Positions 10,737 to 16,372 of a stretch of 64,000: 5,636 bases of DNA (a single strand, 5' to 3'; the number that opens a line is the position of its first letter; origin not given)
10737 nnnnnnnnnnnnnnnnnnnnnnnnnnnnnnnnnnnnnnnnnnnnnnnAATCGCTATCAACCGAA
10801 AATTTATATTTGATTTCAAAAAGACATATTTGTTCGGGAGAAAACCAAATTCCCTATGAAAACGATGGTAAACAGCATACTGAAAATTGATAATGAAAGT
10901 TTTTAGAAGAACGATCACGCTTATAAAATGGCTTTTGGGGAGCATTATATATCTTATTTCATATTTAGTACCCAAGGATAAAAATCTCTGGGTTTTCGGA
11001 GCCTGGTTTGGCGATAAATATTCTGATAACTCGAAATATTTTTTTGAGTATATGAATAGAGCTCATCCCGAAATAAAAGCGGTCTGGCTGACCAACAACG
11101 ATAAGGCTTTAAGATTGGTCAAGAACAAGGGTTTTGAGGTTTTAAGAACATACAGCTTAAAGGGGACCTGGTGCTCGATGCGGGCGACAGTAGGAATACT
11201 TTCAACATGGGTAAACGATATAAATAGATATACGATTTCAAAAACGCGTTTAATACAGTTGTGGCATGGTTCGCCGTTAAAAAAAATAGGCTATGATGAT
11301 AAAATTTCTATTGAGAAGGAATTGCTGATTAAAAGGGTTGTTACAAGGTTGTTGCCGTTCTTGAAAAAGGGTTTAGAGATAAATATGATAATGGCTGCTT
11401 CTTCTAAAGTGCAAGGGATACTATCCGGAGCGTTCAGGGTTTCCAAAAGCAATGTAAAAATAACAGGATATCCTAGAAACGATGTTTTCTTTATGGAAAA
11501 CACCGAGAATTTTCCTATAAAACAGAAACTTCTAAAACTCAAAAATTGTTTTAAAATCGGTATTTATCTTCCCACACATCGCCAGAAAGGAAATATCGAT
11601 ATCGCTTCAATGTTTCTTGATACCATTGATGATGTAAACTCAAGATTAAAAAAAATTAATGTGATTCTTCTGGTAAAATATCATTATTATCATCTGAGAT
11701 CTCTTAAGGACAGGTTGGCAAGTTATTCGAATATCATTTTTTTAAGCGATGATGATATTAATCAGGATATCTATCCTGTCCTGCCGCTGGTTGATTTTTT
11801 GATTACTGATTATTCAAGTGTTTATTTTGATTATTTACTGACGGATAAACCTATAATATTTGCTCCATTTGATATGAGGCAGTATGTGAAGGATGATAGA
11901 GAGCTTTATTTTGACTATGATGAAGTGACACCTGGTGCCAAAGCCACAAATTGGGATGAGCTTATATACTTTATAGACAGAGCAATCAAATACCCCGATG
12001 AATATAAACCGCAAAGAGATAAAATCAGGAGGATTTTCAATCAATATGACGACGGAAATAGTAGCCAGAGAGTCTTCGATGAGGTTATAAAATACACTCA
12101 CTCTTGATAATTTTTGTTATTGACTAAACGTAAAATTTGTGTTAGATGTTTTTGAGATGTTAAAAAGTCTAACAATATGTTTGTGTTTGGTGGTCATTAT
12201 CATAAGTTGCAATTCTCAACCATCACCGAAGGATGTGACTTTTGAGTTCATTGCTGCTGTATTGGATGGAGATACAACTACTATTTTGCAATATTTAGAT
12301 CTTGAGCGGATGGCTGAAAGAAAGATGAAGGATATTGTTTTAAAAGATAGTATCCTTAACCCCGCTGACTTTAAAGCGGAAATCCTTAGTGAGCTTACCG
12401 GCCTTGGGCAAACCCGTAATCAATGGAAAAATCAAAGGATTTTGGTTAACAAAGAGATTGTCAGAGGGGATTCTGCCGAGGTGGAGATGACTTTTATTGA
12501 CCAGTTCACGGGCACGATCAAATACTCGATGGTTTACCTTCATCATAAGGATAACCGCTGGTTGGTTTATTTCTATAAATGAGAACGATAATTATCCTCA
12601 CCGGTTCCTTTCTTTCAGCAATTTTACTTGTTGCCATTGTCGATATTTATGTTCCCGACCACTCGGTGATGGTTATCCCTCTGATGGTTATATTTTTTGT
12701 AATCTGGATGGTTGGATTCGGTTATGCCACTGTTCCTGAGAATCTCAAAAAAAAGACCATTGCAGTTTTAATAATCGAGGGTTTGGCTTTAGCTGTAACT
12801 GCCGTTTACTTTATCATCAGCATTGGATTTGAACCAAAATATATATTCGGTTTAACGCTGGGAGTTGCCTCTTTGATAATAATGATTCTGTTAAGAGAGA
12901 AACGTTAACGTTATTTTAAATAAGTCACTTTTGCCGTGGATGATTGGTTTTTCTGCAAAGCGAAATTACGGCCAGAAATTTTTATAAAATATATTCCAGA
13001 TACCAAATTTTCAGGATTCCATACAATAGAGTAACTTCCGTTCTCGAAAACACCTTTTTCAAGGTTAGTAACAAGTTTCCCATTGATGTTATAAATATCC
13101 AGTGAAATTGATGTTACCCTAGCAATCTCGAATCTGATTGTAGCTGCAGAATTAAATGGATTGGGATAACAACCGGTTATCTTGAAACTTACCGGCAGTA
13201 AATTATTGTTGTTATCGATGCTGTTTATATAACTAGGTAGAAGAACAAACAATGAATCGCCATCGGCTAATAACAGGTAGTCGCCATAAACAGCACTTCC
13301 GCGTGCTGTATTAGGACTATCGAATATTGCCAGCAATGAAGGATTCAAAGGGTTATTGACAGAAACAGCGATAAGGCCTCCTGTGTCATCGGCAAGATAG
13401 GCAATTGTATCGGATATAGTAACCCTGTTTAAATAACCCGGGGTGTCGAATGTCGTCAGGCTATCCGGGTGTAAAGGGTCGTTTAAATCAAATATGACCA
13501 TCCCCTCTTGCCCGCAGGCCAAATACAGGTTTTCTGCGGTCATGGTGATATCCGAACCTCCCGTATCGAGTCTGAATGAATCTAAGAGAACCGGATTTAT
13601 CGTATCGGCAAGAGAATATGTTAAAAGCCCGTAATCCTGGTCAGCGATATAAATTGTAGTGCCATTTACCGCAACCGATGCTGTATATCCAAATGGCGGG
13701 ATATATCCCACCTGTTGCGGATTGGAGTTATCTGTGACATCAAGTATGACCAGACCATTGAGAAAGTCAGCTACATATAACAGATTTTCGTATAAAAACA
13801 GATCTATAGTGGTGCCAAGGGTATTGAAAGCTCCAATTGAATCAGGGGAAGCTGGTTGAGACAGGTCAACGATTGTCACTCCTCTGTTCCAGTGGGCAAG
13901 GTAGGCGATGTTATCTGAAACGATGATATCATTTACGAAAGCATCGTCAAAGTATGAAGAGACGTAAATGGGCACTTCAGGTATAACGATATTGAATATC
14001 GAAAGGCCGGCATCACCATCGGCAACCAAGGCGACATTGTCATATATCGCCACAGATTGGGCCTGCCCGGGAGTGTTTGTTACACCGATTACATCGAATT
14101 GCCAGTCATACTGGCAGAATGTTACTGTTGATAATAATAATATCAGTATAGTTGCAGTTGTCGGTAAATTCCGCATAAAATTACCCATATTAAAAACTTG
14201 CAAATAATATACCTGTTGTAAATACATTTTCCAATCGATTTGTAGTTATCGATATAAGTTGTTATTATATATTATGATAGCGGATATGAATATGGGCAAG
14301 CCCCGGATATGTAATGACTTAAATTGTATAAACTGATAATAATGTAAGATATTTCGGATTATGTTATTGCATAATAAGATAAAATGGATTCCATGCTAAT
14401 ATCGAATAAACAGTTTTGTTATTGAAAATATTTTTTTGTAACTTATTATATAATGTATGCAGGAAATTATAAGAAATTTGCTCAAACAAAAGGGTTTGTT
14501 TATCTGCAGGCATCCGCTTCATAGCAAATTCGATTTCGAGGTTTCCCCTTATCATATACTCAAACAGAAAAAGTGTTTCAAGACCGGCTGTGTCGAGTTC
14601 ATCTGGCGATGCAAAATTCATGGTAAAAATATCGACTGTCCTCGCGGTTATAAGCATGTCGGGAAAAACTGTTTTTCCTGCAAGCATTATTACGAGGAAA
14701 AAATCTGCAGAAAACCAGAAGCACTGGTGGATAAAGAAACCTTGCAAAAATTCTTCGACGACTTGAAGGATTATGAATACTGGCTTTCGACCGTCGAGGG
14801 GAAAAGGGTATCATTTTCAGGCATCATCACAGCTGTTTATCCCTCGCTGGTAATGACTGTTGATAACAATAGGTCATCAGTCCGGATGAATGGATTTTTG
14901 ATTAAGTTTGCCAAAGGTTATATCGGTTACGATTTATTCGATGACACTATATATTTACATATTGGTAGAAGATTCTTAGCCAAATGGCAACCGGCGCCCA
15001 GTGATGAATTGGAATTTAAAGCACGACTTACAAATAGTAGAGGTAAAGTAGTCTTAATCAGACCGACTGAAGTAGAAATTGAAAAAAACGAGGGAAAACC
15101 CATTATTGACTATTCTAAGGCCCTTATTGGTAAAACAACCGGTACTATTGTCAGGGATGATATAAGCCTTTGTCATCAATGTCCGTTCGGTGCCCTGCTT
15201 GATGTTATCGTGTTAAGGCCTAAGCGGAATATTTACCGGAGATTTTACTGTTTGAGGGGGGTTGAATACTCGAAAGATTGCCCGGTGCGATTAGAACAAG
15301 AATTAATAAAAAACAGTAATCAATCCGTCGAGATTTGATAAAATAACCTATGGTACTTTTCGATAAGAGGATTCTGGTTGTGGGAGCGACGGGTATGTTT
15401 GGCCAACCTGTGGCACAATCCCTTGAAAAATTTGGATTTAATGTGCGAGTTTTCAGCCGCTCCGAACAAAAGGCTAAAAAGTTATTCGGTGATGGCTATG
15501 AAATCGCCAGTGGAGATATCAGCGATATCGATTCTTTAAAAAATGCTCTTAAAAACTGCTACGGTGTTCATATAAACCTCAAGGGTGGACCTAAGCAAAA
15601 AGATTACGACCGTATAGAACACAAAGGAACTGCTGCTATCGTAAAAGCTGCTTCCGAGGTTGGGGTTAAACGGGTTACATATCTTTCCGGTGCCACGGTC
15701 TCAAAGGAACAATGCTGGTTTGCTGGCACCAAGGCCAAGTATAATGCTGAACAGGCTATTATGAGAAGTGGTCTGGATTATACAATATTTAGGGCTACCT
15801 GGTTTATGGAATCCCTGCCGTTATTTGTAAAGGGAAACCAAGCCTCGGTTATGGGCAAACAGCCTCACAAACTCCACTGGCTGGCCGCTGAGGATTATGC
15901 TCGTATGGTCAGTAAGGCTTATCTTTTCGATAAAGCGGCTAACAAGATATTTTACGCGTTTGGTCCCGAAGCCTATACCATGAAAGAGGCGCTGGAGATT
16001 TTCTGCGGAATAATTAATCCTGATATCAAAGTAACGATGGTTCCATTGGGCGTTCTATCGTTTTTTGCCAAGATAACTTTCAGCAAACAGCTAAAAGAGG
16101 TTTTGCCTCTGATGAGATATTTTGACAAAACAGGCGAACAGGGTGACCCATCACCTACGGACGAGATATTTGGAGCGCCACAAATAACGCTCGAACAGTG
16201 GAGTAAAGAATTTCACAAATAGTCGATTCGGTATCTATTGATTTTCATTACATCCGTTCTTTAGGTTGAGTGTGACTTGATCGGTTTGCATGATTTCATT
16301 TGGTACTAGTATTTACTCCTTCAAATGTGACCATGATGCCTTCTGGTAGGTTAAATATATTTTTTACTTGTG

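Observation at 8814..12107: Teichoic-acid-like module in a Gram-negative genome: Wzx flippase, LicC-like cytidylyltransferase and TagF-like CDP-alcohol phosphotransferase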

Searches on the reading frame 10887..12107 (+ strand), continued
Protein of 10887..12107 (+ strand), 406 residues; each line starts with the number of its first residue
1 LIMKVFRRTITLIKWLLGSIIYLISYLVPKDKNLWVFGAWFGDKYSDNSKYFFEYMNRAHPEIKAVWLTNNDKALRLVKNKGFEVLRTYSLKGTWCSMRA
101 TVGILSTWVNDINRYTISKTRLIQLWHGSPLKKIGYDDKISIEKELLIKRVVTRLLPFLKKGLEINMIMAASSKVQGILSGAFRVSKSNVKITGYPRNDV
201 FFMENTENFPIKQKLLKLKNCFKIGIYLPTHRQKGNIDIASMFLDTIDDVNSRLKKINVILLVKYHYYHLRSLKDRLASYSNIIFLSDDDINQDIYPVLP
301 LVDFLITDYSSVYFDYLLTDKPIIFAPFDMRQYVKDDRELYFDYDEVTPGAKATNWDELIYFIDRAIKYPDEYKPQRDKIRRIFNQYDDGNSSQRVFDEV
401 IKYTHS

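Call 46: find_encoding_contigs(protein=P0134, flank=10000, max_places=2)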
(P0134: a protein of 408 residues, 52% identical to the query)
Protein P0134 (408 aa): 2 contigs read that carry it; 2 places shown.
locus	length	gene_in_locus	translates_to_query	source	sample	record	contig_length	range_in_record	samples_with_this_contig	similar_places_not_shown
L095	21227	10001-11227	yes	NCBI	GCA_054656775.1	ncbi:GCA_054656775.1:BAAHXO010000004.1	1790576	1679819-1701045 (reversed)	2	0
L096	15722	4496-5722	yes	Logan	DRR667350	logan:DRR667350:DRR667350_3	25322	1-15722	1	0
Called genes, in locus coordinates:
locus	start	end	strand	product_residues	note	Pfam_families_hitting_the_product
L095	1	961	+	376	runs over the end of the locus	PF09314:DUF1972 (faint), PF13439:Glyco_transf_4, PF13579:Glyco_trans_4_4, PF00534:Glycos_transf_1, PF13692:Glyco_trans_1_4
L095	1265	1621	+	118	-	PF04892:VanZ-LLP1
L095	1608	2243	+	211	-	PF02397:Bac_transf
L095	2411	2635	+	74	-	PF04255:DUF433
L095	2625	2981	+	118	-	PF18480:DUF5615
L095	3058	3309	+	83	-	PF02397:Bac_transf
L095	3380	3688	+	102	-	PF02397:Bac_transf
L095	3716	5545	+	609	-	PF13522:GATase_6, PF13537:GATase_7, PF01380:SIS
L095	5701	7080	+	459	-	PF02397:Bac_transf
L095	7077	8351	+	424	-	PF01943:Polysacc_synt, PF13440:Polysacc_synt_3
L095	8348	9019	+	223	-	PF01128:IspD (weak), PF12804:NTP_transf_3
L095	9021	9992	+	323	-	PF01210:NAD_Gly3P_dh_N, PF02558:ApbA, PF07479:NAD_Gly3P_dh_C, PF20618:GPD_NAD_C_bact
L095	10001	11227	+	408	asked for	PF04464:Glyphos_transf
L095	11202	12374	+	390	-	PF00535:Glycos_transf_2, PF13641:Glyco_tranf_2_3 (weak)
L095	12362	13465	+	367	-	PF13439:Glyco_transf_4 (faint), PF00534:Glycos_transf_1, PF13692:Glyco_trans_1_4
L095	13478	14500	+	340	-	PF00288:GHMP_kinases_N, PF08544:GHMP_kinases_C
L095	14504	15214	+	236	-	PF00483:NTP_transferase, PF12804:NTP_transf_3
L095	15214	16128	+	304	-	PF00535:Glycos_transf_2, PF13641:Glyco_tranf_2_3, PF13632:Glyco_trans_2_3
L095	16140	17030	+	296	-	PF00483:NTP_transferase, PF12804:NTP_transf_3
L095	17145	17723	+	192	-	PF00908:dTDP_sugar_isom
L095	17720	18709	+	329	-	PF00106:adh_short (faint), PF01073:3Beta_HSD, PF01370:Epimerase, PF02719:Polysacc_synt_2, PF04321:RmlD_sub_bind, PF07993:NAD_binding_4, PF13460:NAD_binding_10 (weak), PF16363:GDP_Man_Dehyd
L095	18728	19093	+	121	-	PF01909:NTP_transf_2 (weak), PF18765:Polbeta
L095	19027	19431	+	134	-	PF08780:NTase_sub_bind, PF01934:HepT-like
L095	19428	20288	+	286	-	PF01073:3Beta_HSD (weak), PF01370:Epimerase, PF04321:RmlD_sub_bind, PF16363:GDP_Man_Dehyd, PF02719:Polysacc_synt_2 (weak), PF07993:NAD_binding_4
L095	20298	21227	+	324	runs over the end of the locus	PF01073:3Beta_HSD, PF01370:Epimerase, PF02719:Polysacc_synt_2, PF04321:RmlD_sub_bind, PF07993:NAD_binding_4 (faint), PF13460:NAD_binding_10, PF16363:GDP_Man_Dehyd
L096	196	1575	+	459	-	PF02397:Bac_transf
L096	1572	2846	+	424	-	PF01943:Polysacc_synt, PF13440:Polysacc_synt_3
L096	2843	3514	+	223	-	PF01128:IspD (weak), PF12804:NTP_transf_3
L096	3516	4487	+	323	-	PF01210:NAD_Gly3P_dh_N, PF02558:ApbA, PF07479:NAD_Gly3P_dh_C, PF20618:GPD_NAD_C_bact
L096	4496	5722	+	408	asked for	PF04464:Glyphos_transf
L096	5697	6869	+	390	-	PF00535:Glycos_transf_2, PF13641:Glyco_tranf_2_3 (weak)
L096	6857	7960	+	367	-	PF13439:Glyco_transf_4 (faint), PF00534:Glycos_transf_1, PF13692:Glyco_trans_1_4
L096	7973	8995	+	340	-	PF00288:GHMP_kinases_N, PF08544:GHMP_kinases_C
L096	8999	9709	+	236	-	PF00483:NTP_transferase, PF12804:NTP_transf_3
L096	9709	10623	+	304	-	PF00535:Glycos_transf_2, PF13641:Glyco_tranf_2_3, PF13632:Glyco_trans_2_3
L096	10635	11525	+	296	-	PF00483:NTP_transferase, PF12804:NTP_transf_3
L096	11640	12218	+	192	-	PF00908:dTDP_sugar_isom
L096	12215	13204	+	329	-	PF00106:adh_short (faint), PF01073:3Beta_HSD, PF01370:Epimerase, PF02719:Polysacc_synt_2, PF04321:RmlD_sub_bind, PF07993:NAD_binding_4, PF13460:NAD_binding_10 (weak), PF16363:GDP_Man_Dehyd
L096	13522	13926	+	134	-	PF08780:NTase_sub_bind, PF01934:HepT-like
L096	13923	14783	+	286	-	PF01073:3Beta_HSD (weak), PF01370:Epimerase, PF04321:RmlD_sub_bind, PF16363:GDP_Man_Dehyd, PF02719:Polysacc_synt_2 (weak), PF07993:NAD_binding_4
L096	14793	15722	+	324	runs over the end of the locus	PF01073:3Beta_HSD, PF01370:Epimerase, PF02719:Polysacc_synt_2, PF04321:RmlD_sub_bind, PF07993:NAD_binding_4 (faint), PF13460:NAD_binding_10, PF16363:GDP_Man_Dehyd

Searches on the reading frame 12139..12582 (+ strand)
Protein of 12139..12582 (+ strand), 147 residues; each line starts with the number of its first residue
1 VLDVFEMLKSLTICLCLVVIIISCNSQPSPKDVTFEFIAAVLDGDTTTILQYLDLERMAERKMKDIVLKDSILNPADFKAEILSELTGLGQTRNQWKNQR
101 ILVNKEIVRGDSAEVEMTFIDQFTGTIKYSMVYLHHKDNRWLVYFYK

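Call 3: search_protein_families(library=pfam, proteins=[window:12139-12582:+], max_evalue=0.01)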
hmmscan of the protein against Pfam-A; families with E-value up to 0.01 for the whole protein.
window:12139-12582:+ (147 aa): 1 family
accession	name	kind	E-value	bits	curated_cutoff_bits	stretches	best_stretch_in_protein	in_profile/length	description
PF12870.14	DUF4878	-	0.00063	20.5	24.1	1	24-143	3-111/112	Domain of unknown function (DUF4878)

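Call 4: search_protein_families(library=ncbifam, proteins=[window:12139-12582:+], max_evalue=0.01)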
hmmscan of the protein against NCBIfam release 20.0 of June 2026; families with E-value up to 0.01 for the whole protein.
window:12139-12582:+ (147 aa): 1 family
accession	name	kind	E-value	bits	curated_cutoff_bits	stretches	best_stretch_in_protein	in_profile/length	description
NF047780.1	LIC12708_fam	subfamily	0.0076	15.1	150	1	8-107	5-103/391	LIC_12708 family protein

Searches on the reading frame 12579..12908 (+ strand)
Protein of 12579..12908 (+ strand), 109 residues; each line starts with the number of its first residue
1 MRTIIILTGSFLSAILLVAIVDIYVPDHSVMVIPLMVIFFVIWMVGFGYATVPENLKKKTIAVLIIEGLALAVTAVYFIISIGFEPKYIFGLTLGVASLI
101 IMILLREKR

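Call 3: search_protein_families(library=pfam, proteins=[window:12579-12908:+], max_evalue=0.01)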
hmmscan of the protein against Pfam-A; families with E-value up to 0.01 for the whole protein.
window:12579-12908:+ (109 aa): 0 families

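Call 4: search_protein_families(library=ncbifam, proteins=[window:12579-12908:+], max_evalue=0.01)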
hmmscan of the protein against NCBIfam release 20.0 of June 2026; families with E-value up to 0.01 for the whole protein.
window:12579-12908:+ (109 aa): 1 family
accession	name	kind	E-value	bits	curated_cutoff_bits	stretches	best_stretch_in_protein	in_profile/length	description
NF041501.1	cola_mem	domain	0.003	16.6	150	1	8-98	75-170/312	FGLLP motif-containing membrane protein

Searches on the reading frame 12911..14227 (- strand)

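Call 3: search_protein_families(library=pfam, proteins=[window:12911-14227:-], max_evalue=0.01)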
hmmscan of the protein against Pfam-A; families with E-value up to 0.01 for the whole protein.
window:12911-14227:- (438 aa): 4 families
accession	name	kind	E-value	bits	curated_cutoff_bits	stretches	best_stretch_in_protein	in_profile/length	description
PF08309.17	LVIVD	-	3.5e-28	97.1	20.2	3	138-173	2-37/42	LVIVD repeat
PF18962.6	Por_Secre_tail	-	1.8e-11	44.6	27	1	354-421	2-66/75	Secretion system C-terminal sorting domain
PF13860.13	FlgD_ig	-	0.00081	19.8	27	1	370-419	21-75/79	FlgD Ig-like domain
PF21544.3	PorZ_N_b_propeller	-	0.0016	19.2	27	0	88-167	71-146/154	TSS9, PorZ, N-terminal beta-propeller domain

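Call 4: search_protein_families(library=ncbifam, proteins=[window:12911-14227:-], max_evalue=0.01)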
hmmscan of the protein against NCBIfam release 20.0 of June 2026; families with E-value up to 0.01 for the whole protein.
window:12911-14227:- (438 aa): 5 families
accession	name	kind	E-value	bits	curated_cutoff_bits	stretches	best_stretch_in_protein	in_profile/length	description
TIGR04183.1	Por_Secre_tail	domain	4.9e-10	39.3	23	1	354-422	2-63/72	T9SS type A sorting domain-containing protein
TIGR04312.1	choice_anch_B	subfamily_domain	5.8e-08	32.4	100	0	76-137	262-327/364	choice-of-anchor B family protein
NF038113.1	T9SSA_dep_M36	equivalog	9.5e-08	30.6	885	1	349-425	791-863/869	T9SS-dependent M36 family metallopeptidase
NF052323.1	T9SSA_dep_M6i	equivalog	1.6e-07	29.7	600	1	353-419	960-1026/1043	T9SS-dependent M6-like inactivated metalloprotease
NF033707.1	T9SS_sortase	equivalog_domain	5.3e-06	24.4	420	1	352-435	1000-1093/1095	type IX secretion system sortase PorU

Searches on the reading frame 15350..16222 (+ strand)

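Call 3: search_protein_families(library=pfam, proteins=[window:15350-16222:+], max_evalue=0.01)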
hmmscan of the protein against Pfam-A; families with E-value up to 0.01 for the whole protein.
window:15350-16222:+ (290 aa): 12 families
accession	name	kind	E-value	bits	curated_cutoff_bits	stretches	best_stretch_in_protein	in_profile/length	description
PF05368.20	NmrA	-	2.5e-25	90.2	27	1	5-265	2-274/298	NmrA-like family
PF13460.12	NAD_binding_10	-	6.4e-24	85.3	27.2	1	12-154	1-148/184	NAD(P)H-binding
PF01370.27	Epimerase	-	1e-10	41.9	20.9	1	8-117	1-118/240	NAD dependent epimerase/dehydratase family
PF01073.25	3Beta_HSD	-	3.3e-08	33.3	22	1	9-117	1-119/280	3-beta hydroxysteroid dehydrogenase/isomerase family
PF02254.24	TrkA_N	-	0.00017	22.4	23.8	1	9-66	2-58/116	TrkA-N domain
PF03446.21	NAD_binding_2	-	0.0002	21.9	21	1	10-77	4-63/161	NAD binding domain of 6-phosphogluconate dehydrogenase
PF04321.23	RmlD_sub_bind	-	0.0002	21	27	0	7-69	2-49/287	RmlD substrate binding domain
PF01488.26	Shikimate_DH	-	0.0015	19.1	24.3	1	5-68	12-74/138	Shikimate / quinate 5-dehydrogenase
PF00106.31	adh_short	-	0.0017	18.3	26.6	1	6-70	1-71/195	short chain dehydrogenase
PF01118.30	Semialdhyde_dh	-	0.0018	19.1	26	1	7-51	1-46/121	Semialdehyde dehydrogenase, NAD binding domain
PF02826.25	2-Hacid_dh_C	-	0.0084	15.9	25.1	0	4-45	35-75/178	D-isomer specific 2-hydroxyacid dehydrogenase, NAD binding domain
PF16363.11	GDP_Man_Dehyd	-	0.0088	16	27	0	9-70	1-74/332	GDP-mannose 4,6 dehydratase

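Call 4: search_protein_families(library=ncbifam, proteins=[window:15350-16222:+], max_evalue=0.01)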
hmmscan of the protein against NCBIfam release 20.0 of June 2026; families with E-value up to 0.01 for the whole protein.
window:15350-16222:+ (290 aa): 28 families (the best 25 are shown)
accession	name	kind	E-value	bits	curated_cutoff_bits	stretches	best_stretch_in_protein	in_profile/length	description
TIGR03466.1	HpnA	hypoth_equivalog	2.3e-15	56.3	367.65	1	7-117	2-116/327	hopanoid-associated sugar epimerase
NF042423.1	oxyalk_red_Shew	equivalog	7.9e-13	48.2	580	1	6-118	9-122/331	2-alkyl-3-oxoalkanoate reductase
TIGR03649.1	ergot_EASG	subfamily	2.5e-10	40.3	256.4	1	8-226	2-219/287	ergot alkaloid biosynthesis protein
NF042422.1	oxyalk_red_OleD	equivalog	2.9e-10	40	580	1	7-120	2-116/329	2-alkyl-3-oxoalkanoate reductase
NF052578.1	StrlDmthSdmBMthl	equivalog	8e-08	32.4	600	1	8-114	3-113/328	sterol demethylase protein SdmB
TIGR01777.1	yfcH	hypoth_equivalog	1.6e-07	31.2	207.35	1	8-81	1-68/292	TIGR01777 family oxidoreductase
NF041293.1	G6PDh_Azf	equivalog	2.1e-07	30.6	400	1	5-115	2-116/252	NAD-dependent glucose-6-phosphate dehydrogenase Azf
NF058621.1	DiazavRedAvaA7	equivalog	4.3e-07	29.9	400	1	7-113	2-113/304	3-diazoavenalumate denitrifying reductase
NF050030.1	thlkprotThyD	equivalog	5.2e-06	25.8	400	1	7-85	2-83/305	thylakoid membrane protein ThyD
NF004520.0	PRK05865.1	equivalog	2.7e-05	22.3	1509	1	7-150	2-126/854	sugar epimerase family protein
TIGR03589.1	PseB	equivalog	3.6e-05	22.9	407.75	1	5-119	4-130/324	UDP-N-acetylglucosamine 4,6-dehydratase (inverting)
NF004826.0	PRK06182.1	subfamily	0.00046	19.6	305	1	6-69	5-68/274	oxidoreductase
NF001319.0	PRK00258.3-3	equivalog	0.00059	18.9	252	1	6-71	123-186/279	shikimate dehydrogenase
NF005056.0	PRK06463.1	equivalog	0.00084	18.6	339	1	3-69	5-72/255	3-ketoacyl-(acyl-carrier-protein) reductase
NF006565.0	PRK09072.1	equivalog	0.0013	18.4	238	1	1-48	1-48/265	SDR family oxidoreductase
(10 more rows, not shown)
